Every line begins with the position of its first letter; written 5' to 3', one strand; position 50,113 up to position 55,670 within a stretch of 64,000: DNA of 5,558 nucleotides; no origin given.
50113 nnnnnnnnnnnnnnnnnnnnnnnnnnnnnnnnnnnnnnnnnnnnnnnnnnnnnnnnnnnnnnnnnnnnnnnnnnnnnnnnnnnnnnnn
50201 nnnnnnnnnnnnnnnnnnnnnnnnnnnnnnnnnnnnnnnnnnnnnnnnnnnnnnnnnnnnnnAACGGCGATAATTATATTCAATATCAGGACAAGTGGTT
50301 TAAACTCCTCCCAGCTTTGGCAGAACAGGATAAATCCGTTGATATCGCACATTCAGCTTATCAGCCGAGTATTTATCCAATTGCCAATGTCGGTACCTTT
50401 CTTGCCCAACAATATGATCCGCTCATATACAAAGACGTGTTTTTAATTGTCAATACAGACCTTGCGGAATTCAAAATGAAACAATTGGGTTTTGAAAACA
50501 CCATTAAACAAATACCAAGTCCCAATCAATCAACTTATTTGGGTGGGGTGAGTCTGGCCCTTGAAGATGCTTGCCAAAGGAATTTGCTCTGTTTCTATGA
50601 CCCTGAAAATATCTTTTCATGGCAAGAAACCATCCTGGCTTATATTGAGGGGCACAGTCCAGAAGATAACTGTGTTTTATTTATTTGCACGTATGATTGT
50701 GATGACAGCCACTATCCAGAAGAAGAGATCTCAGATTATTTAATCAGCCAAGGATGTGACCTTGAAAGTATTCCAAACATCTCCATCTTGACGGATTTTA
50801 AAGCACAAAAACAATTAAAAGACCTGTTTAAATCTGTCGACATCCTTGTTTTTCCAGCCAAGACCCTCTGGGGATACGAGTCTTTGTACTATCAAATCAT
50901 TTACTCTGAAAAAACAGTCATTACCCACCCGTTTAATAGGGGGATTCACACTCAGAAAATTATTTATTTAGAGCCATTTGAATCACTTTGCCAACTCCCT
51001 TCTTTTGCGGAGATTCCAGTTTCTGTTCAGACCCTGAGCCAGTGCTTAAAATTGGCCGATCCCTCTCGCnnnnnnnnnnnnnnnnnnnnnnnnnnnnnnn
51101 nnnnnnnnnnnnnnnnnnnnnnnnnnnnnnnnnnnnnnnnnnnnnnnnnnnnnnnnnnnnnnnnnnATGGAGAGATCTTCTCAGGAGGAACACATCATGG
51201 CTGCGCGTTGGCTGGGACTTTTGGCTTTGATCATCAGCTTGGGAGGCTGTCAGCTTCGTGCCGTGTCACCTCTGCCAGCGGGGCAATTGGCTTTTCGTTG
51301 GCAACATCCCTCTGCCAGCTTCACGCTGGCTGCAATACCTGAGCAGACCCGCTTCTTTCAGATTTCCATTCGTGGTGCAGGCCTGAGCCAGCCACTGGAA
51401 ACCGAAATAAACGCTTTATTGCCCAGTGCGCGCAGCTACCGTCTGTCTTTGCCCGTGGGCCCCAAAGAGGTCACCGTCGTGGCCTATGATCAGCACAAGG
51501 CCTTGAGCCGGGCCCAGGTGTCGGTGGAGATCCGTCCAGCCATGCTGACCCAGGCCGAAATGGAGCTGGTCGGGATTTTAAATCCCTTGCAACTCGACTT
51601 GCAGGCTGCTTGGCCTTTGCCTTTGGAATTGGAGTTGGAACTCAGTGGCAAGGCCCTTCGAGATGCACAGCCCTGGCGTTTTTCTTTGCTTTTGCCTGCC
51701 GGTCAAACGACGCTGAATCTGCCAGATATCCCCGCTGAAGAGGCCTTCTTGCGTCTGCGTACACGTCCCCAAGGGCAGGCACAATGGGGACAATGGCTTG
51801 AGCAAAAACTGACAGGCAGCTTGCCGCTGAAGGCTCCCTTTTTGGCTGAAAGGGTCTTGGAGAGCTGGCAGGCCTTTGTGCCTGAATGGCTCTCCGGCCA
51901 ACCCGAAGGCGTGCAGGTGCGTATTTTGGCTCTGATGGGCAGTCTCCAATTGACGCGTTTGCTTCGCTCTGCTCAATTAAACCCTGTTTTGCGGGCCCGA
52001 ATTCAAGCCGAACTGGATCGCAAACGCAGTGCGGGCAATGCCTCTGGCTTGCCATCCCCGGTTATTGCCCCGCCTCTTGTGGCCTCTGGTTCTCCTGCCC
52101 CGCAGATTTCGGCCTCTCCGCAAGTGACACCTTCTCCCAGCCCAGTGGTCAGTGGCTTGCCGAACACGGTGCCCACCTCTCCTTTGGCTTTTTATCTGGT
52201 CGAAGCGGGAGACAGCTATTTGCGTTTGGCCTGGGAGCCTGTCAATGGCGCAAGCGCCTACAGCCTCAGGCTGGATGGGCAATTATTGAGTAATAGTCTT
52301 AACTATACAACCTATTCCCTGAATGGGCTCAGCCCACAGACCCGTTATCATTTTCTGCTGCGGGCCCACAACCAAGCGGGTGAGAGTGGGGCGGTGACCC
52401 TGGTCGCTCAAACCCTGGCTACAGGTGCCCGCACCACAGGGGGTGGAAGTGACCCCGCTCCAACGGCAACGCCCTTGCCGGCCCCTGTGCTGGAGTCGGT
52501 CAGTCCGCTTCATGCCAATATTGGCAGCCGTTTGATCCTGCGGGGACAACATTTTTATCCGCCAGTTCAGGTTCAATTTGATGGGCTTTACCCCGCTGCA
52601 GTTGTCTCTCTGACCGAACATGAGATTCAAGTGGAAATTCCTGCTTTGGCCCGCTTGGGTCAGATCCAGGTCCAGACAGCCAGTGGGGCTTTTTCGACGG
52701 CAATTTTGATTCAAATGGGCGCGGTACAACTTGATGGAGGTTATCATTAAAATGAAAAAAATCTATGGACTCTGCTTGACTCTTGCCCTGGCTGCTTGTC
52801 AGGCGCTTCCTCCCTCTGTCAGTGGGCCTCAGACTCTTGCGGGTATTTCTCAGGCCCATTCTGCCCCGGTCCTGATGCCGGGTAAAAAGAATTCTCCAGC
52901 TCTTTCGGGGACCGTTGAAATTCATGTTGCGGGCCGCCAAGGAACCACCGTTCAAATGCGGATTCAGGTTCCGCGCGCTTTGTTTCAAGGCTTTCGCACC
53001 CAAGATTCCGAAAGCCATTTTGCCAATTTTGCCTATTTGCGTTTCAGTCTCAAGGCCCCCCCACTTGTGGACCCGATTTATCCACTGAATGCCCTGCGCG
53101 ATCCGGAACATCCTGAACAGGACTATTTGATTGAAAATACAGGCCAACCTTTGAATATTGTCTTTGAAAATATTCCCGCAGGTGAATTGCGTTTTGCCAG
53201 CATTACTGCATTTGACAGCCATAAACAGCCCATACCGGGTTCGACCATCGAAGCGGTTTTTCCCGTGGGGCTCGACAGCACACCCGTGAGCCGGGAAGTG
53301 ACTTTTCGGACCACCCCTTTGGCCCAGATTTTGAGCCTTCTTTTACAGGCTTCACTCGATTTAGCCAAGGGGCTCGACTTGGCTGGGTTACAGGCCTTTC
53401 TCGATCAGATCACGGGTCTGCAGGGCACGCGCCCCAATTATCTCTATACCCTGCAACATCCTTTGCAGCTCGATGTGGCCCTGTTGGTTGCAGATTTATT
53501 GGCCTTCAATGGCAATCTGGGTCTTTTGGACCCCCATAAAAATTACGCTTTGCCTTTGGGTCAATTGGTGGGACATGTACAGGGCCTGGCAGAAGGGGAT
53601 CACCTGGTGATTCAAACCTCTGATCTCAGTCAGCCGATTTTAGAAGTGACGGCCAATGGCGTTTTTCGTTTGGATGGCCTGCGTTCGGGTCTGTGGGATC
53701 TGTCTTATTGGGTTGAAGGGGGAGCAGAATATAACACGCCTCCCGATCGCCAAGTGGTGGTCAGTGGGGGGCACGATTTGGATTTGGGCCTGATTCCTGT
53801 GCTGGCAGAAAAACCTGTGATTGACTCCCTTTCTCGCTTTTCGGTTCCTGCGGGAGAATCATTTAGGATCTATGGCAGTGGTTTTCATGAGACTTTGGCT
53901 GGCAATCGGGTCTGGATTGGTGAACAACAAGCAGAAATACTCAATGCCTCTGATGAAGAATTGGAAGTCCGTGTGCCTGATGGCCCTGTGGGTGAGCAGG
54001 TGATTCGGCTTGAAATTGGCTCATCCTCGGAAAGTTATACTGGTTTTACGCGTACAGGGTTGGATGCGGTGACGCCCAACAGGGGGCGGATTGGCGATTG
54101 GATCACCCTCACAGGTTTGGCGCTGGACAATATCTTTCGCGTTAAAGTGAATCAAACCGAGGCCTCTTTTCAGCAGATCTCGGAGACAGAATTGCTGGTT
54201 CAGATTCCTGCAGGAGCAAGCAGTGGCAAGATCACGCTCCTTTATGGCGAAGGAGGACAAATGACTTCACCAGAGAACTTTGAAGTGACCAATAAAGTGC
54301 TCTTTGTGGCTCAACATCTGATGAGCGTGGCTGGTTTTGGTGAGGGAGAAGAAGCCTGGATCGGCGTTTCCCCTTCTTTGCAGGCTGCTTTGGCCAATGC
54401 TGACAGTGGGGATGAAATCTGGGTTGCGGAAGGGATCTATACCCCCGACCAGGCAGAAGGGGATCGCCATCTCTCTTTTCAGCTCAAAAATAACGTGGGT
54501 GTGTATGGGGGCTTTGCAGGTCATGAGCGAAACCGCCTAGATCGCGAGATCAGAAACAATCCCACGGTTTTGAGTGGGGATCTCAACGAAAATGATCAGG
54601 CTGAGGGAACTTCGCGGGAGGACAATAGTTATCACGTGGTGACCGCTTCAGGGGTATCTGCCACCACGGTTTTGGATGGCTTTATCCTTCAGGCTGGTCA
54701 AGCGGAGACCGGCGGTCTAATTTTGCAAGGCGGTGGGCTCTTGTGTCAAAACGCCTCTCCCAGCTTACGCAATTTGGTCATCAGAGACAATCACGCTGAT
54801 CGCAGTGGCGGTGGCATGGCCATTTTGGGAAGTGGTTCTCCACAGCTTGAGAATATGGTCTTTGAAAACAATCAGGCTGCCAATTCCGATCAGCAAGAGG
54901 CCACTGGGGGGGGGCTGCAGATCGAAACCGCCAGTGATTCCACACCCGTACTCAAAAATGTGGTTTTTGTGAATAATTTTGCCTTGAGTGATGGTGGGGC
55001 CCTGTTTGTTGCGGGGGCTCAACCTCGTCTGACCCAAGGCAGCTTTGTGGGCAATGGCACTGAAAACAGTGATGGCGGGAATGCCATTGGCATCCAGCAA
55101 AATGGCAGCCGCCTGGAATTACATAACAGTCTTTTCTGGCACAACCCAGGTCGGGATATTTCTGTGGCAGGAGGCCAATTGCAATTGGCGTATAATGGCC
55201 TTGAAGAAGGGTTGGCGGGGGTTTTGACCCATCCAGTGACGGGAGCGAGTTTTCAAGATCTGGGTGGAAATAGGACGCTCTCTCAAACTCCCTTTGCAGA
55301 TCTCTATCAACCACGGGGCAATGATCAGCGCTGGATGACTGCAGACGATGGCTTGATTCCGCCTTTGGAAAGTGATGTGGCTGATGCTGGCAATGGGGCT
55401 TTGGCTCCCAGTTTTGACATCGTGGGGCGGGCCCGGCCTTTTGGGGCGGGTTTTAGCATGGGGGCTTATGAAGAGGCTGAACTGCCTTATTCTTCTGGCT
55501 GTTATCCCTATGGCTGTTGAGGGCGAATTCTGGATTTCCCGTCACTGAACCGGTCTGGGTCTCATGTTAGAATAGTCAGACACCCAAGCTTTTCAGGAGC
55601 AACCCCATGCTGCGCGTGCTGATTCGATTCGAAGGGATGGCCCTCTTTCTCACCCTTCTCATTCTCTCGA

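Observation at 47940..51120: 3.1-kb AT-rich single-gene island encoding a 990-aa multidomain GT4 glycosyltransferase, flanked by an imperfect 21-bp direct repeat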

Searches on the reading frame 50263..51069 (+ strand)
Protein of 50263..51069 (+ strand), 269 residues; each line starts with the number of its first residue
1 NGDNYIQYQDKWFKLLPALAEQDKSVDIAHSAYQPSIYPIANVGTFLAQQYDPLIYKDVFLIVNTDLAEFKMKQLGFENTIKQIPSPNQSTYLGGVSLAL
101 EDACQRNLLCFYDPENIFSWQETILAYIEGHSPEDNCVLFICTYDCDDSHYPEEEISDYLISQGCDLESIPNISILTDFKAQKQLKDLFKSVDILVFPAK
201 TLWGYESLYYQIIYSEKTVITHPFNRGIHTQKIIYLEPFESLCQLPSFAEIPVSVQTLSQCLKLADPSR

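Call 56: search_solved_structures(query=A2, max_evalue=10, show_alignments=2)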
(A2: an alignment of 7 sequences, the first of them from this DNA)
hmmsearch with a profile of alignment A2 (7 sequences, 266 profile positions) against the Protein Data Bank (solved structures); distinct sequences matched with E-value up to 10: 1.
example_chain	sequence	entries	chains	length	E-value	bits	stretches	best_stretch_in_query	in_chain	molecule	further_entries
5a4x_A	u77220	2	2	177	0.77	12.1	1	128-175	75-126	AT3G17980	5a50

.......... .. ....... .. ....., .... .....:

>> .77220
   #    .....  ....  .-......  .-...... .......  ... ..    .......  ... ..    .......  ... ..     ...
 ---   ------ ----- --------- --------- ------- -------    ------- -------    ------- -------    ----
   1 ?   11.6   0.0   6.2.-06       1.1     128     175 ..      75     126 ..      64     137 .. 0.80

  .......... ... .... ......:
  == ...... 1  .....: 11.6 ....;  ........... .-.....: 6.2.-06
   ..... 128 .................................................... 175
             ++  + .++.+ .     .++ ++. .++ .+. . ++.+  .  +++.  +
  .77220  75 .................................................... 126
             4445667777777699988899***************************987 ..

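Call 74: predict_structure(alignment_id=A2)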
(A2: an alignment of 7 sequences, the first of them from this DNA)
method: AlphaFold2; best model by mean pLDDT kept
length: 269 residues; sequences in the alignment: 7
mean_pLDDT: 77.1   pTM: 0.74
mean pLDDT of the five models: 77.1, 69.5, 61.6, 59.7, 58.0
residues with pLDDT >= 90: 64; 70-90: 128; 50-70: 57; < 50: 20
segments of 3 or more residues with pLDDT < 50: 88-103
pLDDT, mean of each block of 10 residues (from residue 1): 61 58 57 66 79 79 85 87 60 31 68 92 93 78 77 91 90 80 75 90 79 85 79 87 88 93 73
secondary structure, 60 per line:
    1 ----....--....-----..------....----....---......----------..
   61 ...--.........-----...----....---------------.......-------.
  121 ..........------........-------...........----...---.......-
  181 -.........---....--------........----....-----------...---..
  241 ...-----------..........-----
elements in order: E5-8 E11-14 H28-31 E36-39 H43-48 E59-63 H66-74 E80-82 H87-90 E106-112 H120-130 E137-144 H152-162 E173-179 H182-190 E194-197 H206-213 E218-221 E233-235 H239-243 H255-264

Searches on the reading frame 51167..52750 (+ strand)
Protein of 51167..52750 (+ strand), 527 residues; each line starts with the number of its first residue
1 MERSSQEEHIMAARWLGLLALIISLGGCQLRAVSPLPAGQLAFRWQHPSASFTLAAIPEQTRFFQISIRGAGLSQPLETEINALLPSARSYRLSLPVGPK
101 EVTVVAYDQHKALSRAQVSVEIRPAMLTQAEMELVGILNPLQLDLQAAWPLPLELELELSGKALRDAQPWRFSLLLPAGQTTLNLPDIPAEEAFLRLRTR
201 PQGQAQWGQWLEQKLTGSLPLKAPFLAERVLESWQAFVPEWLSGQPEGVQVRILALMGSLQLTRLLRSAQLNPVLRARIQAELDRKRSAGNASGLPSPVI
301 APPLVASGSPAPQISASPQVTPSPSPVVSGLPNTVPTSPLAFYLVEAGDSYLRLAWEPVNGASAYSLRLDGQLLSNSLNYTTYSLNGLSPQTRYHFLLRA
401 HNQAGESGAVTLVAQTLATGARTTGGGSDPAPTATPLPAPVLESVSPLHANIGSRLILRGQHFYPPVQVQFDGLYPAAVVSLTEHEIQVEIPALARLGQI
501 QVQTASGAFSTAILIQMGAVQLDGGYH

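Call 6: search_protein_families(library=pfam, proteins=[window:51167-52750:+], max_evalue=0.01)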
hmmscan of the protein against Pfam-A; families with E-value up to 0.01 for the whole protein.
window:51167-52750:+ (527 aa): 3 families
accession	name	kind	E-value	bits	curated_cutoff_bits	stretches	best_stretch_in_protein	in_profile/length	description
PF00041.27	fn3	-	5.4e-06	27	25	1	345-407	9-75/84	Fibronectin type III domain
PF01833.30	TIG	-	1.1e-05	25.8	20.9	1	440-509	1-76/84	IPT/TIG domain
PF25059.1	FN3_DSCAM-DSCAML_C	-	0.00018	22.2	39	1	374-421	38-85/89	DSCAM/DSCAML C-terminal Fn3-like domain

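Call 77: search_protein_families(library=padloc, proteins=[window:51167-52750:+], max_evalue=0.001)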
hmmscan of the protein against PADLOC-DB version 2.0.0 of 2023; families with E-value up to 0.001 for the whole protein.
window:51167-52750:+ (527 aa): 0 families

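Call 78: search_protein_families(library=ncbifam, proteins=[window:51167-52750:+], max_evalue=0.001)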
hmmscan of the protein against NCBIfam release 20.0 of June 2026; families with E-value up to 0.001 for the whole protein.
window:51167-52750:+ (527 aa): 1 family
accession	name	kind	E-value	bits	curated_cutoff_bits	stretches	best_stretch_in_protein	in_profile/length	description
NF058597.1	CoaZ_rpt_PGGG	domain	2e-06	27.8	30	1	438-506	1-73/88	choice-of-anchor Z repeating domain-containing protein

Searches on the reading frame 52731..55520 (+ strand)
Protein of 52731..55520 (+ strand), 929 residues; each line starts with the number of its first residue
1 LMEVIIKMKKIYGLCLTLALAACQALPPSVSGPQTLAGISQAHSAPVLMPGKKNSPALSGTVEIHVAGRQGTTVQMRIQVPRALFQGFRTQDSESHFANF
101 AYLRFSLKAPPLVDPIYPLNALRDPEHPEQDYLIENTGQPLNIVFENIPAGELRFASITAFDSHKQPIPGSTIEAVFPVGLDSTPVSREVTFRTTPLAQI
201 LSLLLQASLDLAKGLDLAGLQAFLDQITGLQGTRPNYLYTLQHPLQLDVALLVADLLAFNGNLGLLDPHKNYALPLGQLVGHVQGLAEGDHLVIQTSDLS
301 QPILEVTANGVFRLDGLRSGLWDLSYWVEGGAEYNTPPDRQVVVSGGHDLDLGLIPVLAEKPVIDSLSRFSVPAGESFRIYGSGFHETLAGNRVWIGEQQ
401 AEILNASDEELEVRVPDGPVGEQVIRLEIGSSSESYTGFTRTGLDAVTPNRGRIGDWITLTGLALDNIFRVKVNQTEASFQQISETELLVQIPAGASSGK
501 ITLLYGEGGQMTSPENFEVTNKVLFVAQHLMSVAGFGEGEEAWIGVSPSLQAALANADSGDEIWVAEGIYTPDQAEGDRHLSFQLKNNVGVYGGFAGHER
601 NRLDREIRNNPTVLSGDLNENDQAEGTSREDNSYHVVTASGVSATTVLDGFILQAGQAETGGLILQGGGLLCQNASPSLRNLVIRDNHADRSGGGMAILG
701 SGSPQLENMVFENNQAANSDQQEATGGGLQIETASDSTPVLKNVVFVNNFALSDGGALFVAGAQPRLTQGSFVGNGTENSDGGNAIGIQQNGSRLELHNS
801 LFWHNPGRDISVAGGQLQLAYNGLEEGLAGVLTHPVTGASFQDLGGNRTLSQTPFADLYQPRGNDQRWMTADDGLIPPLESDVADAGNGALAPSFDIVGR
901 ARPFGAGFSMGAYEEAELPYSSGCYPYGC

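Call 6: search_protein_families(library=pfam, proteins=[window:52731-55520:+], max_evalue=0.01)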
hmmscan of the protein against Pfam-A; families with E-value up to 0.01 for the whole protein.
window:52731-55520:+ (929 aa): 2 families
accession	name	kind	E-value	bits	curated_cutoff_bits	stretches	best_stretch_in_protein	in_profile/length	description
PF01833.30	TIG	-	3.1e-16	59.6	20.9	2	445-518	4-83/84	IPT/TIG domain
PF13229.12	Beta_helix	-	3.3e-05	24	25.9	1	669-802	48-158/158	Right handed beta helix region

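Call 77: search_protein_families(library=padloc, proteins=[window:52731-55520:+], max_evalue=0.001)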
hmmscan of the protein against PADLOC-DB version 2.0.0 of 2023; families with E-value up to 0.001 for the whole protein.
window:52731-55520:+ (929 aa): 0 families

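Call 78: search_protein_families(library=ncbifam, proteins=[window:52731-55520:+], max_evalue=0.001)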
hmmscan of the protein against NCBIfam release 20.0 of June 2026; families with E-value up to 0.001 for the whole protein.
window:52731-55520:+ (929 aa): 3 families
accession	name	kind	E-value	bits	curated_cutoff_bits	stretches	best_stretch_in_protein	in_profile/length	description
NF041518.1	choice_anch_Q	domain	7.3e-05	22.9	25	1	881-914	23-56/58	choice-of-anchor Q domain-containing protein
NF058597.1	CoaZ_rpt_PGGG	domain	0.00029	20.8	30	0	446-502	7-70/88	choice-of-anchor Z repeating domain-containing protein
NF047769.1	LIC10067_lipo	equivalog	0.00038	19.7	200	0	470-506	77-113/239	LIC10067 family putative lipoprotein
